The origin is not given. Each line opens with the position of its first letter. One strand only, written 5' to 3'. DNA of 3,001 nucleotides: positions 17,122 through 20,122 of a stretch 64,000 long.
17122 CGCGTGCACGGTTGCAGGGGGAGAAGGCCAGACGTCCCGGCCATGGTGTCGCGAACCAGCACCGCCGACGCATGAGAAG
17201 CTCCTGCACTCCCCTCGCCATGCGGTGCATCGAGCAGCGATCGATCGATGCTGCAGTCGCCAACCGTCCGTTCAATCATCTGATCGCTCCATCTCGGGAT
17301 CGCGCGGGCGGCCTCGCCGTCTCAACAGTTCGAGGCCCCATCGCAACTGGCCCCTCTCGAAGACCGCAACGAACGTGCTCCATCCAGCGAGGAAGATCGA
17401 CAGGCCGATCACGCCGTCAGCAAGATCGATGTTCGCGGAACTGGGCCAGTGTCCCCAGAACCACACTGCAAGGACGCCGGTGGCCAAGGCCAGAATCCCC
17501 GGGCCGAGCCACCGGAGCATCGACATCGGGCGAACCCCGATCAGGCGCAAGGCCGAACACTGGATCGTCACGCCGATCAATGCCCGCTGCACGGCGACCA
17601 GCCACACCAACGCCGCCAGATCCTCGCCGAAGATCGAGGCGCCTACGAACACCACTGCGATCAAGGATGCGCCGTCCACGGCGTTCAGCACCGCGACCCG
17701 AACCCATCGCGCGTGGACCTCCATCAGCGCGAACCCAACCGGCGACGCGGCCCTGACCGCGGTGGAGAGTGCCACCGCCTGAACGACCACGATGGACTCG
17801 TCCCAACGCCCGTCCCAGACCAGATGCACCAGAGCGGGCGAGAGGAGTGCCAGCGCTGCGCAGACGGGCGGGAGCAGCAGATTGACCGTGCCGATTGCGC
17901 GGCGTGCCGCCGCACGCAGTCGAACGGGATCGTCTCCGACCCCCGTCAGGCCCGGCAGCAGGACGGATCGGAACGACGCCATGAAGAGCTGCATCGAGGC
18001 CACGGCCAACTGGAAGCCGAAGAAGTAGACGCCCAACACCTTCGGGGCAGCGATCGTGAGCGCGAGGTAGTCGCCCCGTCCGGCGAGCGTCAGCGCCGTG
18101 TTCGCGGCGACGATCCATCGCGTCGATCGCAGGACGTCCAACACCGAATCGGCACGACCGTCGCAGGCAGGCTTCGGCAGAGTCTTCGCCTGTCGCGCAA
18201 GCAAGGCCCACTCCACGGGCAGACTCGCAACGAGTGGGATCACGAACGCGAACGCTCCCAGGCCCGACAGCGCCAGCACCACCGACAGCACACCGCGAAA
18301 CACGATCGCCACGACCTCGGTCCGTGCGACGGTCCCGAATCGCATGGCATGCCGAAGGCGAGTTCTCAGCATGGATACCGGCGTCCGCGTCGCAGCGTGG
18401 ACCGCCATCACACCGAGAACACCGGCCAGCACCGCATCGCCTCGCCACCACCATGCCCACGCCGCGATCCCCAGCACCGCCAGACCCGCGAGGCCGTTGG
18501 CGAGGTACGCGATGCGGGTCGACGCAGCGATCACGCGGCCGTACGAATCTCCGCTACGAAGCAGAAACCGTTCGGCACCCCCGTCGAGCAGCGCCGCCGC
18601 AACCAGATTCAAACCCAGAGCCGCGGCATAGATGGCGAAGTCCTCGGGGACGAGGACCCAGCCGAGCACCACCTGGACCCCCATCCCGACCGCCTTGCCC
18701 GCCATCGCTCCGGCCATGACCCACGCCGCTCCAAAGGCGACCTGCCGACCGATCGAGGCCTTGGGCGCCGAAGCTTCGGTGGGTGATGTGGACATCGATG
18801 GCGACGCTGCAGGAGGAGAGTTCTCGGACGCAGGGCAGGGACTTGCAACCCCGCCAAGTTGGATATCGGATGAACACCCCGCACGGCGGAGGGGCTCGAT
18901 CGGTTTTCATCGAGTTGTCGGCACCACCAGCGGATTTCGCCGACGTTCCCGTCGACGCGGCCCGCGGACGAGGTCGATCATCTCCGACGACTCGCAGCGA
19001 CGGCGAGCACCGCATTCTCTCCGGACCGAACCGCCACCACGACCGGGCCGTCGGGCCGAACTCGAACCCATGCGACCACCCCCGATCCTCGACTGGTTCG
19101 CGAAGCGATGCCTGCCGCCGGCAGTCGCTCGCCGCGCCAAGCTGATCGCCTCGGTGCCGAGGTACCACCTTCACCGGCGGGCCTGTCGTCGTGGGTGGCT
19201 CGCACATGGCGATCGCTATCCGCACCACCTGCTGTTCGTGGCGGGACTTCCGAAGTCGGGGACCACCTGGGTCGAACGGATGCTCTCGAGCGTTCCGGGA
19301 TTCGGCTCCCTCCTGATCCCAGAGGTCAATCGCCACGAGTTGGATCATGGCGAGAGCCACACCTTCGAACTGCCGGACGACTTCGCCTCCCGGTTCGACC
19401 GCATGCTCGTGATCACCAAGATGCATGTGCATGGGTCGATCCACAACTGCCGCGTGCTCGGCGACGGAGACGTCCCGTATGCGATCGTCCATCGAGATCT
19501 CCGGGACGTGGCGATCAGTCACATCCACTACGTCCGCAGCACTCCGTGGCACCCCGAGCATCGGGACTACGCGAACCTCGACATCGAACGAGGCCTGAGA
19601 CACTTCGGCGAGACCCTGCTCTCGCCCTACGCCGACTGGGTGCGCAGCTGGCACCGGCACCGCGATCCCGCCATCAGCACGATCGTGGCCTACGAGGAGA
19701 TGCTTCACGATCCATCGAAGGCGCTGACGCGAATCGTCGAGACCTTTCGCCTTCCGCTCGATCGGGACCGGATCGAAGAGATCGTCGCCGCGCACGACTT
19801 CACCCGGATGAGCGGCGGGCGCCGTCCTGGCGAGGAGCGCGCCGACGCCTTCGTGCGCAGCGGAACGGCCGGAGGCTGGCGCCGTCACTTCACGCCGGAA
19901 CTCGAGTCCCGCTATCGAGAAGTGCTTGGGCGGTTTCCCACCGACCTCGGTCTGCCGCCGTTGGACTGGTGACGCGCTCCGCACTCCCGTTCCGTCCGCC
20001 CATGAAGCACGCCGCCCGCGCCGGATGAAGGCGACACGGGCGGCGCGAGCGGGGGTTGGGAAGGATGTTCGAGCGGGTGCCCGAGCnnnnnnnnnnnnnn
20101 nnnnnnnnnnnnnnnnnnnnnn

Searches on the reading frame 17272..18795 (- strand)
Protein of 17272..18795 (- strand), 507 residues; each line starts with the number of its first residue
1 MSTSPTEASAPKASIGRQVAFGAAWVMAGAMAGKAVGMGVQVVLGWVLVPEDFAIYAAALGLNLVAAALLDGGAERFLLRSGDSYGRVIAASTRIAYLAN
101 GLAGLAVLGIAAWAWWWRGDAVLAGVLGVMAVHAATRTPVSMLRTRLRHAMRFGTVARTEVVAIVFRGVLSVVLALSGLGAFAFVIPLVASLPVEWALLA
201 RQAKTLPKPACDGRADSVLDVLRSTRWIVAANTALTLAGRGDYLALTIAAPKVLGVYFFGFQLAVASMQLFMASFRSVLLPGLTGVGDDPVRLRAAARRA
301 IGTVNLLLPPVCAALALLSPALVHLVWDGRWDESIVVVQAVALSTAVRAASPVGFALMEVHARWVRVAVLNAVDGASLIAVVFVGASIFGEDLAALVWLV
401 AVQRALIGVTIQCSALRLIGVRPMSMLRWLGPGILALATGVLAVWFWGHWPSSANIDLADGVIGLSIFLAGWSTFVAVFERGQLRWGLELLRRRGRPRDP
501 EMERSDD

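Call 8: search_protein_families(library=pfam, proteins=[window:17272-18795:-], max_evalue=0.01)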
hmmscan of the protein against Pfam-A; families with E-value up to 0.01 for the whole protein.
window:17272-18795:- (507 aa): 1 family
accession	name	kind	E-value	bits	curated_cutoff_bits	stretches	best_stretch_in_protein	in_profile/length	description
PF13440.11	Polysacc_synt_3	-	3.7e-27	95.8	23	1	47-335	5-292/293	Polysaccharide biosynthesis protein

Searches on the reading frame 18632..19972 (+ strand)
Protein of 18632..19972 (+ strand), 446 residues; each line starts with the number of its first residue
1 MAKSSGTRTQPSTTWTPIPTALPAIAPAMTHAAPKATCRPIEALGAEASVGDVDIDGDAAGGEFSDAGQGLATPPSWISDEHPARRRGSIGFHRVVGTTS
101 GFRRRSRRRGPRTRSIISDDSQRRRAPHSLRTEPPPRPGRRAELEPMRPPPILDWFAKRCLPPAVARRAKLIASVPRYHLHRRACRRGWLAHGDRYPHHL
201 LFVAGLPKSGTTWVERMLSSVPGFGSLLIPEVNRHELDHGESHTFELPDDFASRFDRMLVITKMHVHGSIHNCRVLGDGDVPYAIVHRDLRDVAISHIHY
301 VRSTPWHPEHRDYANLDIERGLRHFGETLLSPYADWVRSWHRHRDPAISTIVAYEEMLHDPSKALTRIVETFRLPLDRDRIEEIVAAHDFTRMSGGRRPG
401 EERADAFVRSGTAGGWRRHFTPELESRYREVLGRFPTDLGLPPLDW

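Call 33: search_protein_families(library=pfam, proteins=[window:18632-19972:+], max_evalue=0.001)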
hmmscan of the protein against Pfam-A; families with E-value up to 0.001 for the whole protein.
window:18632-19972:+ (446 aa): 2 families
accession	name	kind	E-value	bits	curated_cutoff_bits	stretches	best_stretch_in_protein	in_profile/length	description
PF00685.33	Sulfotransfer_1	-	7.4e-24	85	22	1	201-432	4-247/255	Sulfotransferase domain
PF13469.12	Sulfotransfer_3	-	7.6e-11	43.1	27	1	201-225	2-26/216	Sulfotransferase family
